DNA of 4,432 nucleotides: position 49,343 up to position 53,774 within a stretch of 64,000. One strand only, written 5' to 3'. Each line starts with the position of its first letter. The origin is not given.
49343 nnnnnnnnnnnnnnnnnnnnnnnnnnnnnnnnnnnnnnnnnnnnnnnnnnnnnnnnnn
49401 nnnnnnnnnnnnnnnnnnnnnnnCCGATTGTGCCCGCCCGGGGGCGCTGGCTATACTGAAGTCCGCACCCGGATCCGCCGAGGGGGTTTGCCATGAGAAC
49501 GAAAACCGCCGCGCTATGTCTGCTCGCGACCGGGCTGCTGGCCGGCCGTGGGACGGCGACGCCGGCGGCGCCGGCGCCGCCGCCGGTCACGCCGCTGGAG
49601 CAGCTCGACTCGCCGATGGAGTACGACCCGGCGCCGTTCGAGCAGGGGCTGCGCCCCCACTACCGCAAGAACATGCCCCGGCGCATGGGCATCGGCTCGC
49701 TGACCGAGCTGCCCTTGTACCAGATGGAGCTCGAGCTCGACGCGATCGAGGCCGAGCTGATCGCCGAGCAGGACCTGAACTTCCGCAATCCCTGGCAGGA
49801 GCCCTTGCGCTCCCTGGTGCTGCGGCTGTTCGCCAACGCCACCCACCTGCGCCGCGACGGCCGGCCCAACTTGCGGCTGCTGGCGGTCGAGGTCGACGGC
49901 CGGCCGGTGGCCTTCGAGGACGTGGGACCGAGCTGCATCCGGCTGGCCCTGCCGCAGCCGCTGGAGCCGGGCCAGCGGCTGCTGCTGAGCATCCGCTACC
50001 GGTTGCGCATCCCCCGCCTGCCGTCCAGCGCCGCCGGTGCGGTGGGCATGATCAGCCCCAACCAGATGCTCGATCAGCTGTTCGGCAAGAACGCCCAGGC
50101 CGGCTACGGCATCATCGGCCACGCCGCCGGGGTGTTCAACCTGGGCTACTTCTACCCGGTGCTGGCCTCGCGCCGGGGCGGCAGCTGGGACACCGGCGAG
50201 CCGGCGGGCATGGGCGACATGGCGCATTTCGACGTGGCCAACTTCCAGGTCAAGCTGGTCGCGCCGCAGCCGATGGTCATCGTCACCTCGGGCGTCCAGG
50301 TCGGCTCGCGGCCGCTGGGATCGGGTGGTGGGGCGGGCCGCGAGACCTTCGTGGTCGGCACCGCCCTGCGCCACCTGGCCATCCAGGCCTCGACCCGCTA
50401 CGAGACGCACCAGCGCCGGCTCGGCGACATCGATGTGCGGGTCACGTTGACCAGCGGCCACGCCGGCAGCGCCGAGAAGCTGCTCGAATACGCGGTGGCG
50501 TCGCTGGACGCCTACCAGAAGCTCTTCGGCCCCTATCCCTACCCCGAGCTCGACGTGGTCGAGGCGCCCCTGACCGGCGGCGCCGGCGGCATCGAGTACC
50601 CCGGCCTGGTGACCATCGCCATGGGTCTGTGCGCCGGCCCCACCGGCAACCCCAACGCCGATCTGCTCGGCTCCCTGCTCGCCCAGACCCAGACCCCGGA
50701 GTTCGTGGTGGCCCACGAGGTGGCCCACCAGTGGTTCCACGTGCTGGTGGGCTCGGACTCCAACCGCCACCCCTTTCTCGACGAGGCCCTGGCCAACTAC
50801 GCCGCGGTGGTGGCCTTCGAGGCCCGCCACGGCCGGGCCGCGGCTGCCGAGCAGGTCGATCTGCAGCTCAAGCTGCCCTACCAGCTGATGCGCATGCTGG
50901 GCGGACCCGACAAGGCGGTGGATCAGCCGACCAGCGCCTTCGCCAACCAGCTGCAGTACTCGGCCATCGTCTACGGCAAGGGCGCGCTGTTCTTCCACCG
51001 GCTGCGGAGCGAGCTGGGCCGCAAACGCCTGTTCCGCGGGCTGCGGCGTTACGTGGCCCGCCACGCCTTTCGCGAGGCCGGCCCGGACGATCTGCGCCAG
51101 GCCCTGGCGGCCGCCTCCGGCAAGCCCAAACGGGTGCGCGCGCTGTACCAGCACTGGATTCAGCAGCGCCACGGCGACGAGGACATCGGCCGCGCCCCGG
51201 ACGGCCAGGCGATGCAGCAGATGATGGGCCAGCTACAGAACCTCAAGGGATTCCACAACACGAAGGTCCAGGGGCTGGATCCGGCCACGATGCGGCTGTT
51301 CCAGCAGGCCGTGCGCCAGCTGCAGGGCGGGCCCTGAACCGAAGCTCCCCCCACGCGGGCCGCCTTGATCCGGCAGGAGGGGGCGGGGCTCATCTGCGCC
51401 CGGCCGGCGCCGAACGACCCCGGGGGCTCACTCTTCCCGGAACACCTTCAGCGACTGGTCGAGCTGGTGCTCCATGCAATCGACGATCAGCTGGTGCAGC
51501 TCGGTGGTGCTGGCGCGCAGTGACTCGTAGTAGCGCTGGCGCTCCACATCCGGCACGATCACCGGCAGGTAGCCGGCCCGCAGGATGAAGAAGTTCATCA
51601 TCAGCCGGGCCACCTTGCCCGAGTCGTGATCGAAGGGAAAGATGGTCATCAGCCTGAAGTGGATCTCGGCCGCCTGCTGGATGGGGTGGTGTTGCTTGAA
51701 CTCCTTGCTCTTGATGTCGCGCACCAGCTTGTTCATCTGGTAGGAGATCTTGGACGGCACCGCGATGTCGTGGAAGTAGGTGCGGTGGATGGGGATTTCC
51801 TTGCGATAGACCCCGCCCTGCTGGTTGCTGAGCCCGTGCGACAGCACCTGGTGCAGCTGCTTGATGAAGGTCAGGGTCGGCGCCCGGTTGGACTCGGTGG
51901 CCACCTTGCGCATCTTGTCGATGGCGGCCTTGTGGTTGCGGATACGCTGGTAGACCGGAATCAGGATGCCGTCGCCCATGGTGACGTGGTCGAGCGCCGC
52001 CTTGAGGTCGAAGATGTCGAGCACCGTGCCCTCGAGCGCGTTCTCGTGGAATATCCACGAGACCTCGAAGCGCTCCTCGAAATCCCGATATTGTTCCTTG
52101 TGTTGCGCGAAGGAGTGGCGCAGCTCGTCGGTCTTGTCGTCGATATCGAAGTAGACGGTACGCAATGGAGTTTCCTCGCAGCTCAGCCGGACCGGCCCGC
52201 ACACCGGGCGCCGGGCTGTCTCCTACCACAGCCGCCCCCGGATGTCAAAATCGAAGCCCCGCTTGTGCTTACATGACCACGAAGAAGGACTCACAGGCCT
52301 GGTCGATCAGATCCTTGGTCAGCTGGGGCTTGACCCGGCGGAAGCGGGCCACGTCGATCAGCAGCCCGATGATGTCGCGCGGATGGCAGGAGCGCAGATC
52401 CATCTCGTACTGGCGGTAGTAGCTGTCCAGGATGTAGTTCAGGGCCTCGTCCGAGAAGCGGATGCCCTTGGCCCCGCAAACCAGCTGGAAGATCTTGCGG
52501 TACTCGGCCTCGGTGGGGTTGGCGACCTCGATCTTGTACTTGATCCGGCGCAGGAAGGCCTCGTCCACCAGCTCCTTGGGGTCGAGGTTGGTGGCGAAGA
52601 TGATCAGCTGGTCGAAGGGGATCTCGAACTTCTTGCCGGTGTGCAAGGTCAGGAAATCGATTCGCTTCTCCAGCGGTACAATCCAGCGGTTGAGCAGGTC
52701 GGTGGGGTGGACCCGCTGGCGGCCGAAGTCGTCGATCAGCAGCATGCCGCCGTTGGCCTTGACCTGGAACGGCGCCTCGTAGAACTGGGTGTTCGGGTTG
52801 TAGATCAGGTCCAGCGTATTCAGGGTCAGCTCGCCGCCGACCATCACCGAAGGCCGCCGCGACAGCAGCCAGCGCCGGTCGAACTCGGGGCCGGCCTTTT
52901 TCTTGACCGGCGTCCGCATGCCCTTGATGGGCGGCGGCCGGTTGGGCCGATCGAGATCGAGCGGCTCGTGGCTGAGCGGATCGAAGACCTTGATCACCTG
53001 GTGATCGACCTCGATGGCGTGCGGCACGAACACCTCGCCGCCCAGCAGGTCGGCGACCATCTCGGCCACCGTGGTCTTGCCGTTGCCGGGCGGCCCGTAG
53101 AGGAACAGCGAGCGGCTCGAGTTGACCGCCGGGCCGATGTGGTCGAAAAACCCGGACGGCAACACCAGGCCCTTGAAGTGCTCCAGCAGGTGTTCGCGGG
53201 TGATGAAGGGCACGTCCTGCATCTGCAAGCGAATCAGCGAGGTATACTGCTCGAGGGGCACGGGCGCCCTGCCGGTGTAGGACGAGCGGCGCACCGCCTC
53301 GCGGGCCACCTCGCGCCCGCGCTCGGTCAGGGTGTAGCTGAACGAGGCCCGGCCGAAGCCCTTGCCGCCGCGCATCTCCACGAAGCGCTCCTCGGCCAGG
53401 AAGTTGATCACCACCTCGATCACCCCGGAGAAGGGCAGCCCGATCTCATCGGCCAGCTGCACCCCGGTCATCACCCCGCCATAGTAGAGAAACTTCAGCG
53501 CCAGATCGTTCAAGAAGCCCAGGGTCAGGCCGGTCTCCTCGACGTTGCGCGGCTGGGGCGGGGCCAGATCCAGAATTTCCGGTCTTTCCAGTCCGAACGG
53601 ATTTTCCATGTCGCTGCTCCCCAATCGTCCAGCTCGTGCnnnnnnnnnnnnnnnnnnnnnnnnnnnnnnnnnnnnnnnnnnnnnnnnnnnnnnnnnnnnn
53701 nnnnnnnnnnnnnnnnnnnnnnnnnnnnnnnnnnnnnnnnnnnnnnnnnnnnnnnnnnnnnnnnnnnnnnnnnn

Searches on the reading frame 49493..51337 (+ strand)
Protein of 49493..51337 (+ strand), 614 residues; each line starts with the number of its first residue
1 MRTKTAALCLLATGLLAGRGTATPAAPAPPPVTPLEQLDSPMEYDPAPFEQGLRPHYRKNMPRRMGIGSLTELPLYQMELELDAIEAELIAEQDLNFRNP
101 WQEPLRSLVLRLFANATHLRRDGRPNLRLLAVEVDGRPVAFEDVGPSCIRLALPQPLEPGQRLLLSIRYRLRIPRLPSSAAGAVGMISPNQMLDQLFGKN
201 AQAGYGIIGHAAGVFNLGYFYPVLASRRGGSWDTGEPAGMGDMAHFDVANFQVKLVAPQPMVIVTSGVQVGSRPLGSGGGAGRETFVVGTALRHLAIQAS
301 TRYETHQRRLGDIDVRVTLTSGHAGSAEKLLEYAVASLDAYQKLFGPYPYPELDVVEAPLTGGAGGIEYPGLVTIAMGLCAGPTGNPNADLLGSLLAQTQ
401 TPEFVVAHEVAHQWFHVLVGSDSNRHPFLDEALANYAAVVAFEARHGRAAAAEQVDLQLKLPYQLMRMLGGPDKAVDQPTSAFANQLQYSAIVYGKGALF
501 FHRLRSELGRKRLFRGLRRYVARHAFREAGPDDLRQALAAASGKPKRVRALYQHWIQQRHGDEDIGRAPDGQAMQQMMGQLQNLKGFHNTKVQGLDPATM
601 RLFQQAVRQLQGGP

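Call 3: search_protein_families(library=pfam, proteins=[window:49493-51337:+], max_evalue=1)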
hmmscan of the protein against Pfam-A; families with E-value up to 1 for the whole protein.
window:49493-51337:+ (614 aa): 2 families
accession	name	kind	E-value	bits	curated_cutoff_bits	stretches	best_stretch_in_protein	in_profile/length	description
PF01433.26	Peptidase_M1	-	1.4e-23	84.1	27.7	1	332-555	4-218/218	Peptidase family M1 domain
PF10263.15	SprT-like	-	0.2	12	25.6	1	403-426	62-84/108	SprT-like family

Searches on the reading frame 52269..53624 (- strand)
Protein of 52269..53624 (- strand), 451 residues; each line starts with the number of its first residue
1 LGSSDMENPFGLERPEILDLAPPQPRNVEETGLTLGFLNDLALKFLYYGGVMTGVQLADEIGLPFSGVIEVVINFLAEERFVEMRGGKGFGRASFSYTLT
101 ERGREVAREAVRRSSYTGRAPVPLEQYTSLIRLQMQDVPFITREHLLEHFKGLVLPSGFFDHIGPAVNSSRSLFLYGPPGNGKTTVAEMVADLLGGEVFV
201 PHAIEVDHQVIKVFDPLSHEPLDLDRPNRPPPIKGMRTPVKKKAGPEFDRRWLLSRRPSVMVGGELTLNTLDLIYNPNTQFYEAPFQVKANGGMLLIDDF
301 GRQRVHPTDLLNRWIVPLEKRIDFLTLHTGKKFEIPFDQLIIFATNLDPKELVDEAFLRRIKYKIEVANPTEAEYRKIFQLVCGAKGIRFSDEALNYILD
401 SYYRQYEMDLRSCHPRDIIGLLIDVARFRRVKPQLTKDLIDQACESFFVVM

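Call 3: search_protein_families(library=pfam, proteins=[window:52269-53624:-], max_evalue=1)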
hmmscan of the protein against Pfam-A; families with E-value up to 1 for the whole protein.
window:52269-53624:- (451 aa): 15 families
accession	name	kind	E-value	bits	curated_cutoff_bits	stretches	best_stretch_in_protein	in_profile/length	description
PF00004.35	AAA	-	9.8e-06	26.5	21.2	1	174-206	2-34/131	ATPase family associated with various cellular activities (AAA)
PF07728.20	AAA_5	-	0.00039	20.9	22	1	173-200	2-30/139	AAA domain (dynein-related subfamily)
PF20720.3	nSTAND3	-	0.0011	19.1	27.2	1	166-197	13-44/155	Novel STAND NTPase 3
PF00158.32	Sigma54_activat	-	0.0013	18.9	20.2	1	289-367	91-164/168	Sigma-54 interaction domain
PF05496.18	RuvB_N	-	0.0034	17.6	27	1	173-198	36-61/159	Holliday junction DNA helicase RuvB P-loop domain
PF13191.12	AAA_16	-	0.0056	17.6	32.6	1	168-199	21-54/167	AAA ATPase domain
PF13401.12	AAA_22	-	0.0056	17.4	27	1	170-207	5-33/130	AAA domain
PF13521.12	AAA_28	-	0.008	16.8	27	1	175-199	4-28/164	AAA domain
PF01078.27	Mg_chelatase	-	0.008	16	20.3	1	169-195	21-47/207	Magnesium chelatase, subunit ChlI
PF20030.5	bpMoxR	-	0.02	14.4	27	1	161-199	22-60/205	MoxR domain in the MoxR-vWA-beta-propeller ternary systems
PF24883.2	NPHP3_N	-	0.036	14.7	24.8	1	169-194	21-46/164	Nephrocystin 3, N-terminal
PF00910.28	RNA_helicase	-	0.046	14.7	21.5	1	174-196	2-24/105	RNA helicase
PF13479.12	AAA_24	-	0.11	12.8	27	1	171-191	3-23/195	AAA domain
PF13207.12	AAA_17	-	0.18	12.5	27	1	176-196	1-21/136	AAA domain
PF13245.12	AAA_19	-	0.31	11.7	25.1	0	170-194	11-35/134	AAA domain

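Call 4: search_protein_families(library=ncbifam, proteins=[window:52269-53624:-], max_evalue=0.1)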
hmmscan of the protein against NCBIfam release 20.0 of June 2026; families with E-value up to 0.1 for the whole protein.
window:52269-53624:- (451 aa): 32 families (the best 25 are shown)
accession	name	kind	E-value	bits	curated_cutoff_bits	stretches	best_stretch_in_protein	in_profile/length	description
NF042959.1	IteA_antiphage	equivalog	2.6e-10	40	510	2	167-194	122-149/367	anti-phage ATPase IteA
NF041006.2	cell_div_CdvC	equivalog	1.2e-06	27.8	650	1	170-200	134-164/370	cell division protein CdvC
NF003229.0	PRK04195.1-5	equivalog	2.9e-06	26.3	280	1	169-198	43-72/413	replication factor C large subunit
NF003226.0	PRK04195.1-1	equivalog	9.7e-06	24.8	588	1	169-192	39-62/405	replication factor C large subunit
TIGR03689.1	pup_AAA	equivalog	9e-05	21.4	504.75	1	170-196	216-242/512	proteasome ATPase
TIGR03922.1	T7SS_EccA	equivalog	0.00014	20.6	466.65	1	169-197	311-339/557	type VII secretion AAA-ATPase EccA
NF003069.1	PRK03992.1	subfamily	0.0003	20.1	500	1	159-192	156-187/379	proteasome-activating nucleotidase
TIGR00635.1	ruvB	equivalog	0.00042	19.4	299.05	1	173-201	33-61/305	Holliday junction branch migration DNA helicase RuvB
TIGR01242.2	TIGR01242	subfamily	0.00071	18.7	500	1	159-192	139-170/362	proteasome-activating nucleotidase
NF005992.0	PRK08116.1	subfamily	0.0022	17.2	189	1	170-194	114-138/269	hypothetical protein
NF009881.0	PRK13341.1-2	equivalog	0.0023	15.9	651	1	171-192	53-74/736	AAA family ATPase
NF047748.1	PrtsmActNtasePan1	equivalog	0.0025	16.9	750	1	159-194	173-206/405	proteasome-activating nucleotidase Pan1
NF000868.0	PRK00080.1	equivalog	0.0041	16.1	282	1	173-201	54-82/330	Holliday junction branch migration DNA helicase RuvB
NF047747.1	PrtsmActNtasePan2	equivalog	0.0044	16.3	700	0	160-192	177-207/397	proteasome-activating nucleotidase Pan2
TIGR02640.1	gas_vesic_GvpN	equivalog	0.0047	16.5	266.8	1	168-198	19-49/262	gas vesicle protein GvpN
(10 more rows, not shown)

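Call 59: search_solved_structures(query=window:52269-53624:-, max_evalue=0.01)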
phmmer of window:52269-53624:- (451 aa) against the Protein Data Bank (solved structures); distinct sequences matched with E-value up to 0.01: 82 (the best 60 are shown).
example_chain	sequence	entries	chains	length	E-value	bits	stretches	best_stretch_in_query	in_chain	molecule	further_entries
6chs_H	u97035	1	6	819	1.5e-05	27.2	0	162-207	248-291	Putative cell division control protein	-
7wub_D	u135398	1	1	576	3.6e-05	26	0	164-206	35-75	Transitional endoplasmic reticulum ATPase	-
7wub_C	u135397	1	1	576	3.6e-05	26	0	164-206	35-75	Transitional endoplasmic reticulum ATPase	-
6mck_A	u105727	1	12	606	4.2e-05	25.7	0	164-206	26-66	Transitional endoplasmic reticulum ATPase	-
6oaa_B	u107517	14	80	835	4.3e-05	25.7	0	167-207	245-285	Cell division control protein 48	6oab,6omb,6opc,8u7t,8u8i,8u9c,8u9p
6oa9_A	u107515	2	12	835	4.3e-05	25.7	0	167-207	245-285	Cell division control protein 48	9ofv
8dar_A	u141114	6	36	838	4.3e-05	25.7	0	167-207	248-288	Cell division control protein 48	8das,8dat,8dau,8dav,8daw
8rs9_A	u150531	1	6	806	5.6e-05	25.3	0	163-206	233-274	Transitional endoplasmic reticulum ATPase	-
7lmy_A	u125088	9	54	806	5.6e-05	25.3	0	159-206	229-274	Transitional endoplasmic reticulum ATPase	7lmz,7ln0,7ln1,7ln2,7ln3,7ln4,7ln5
8r0e_A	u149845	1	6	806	5.8e-05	25.3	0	163-206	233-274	Transitional endoplasmic reticulum ATPase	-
7rlb_A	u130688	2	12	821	5.9e-05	25.3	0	159-206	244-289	Transitional endoplasmic reticulum ATPase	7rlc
5vc7_A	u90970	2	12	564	6e-05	25.2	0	160-197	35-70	VCP-like ATPase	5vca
7rlj_A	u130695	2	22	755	6.5e-05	25.1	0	163-206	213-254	Transitional endoplasmic reticulum ATPase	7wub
8yka_A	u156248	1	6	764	6.7e-05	25.1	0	163-206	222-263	Transitional endoplasmic reticulum ATPase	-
7rlf_A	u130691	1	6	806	6.8e-05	25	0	163-206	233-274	Transitional endoplasmic reticulum ATPase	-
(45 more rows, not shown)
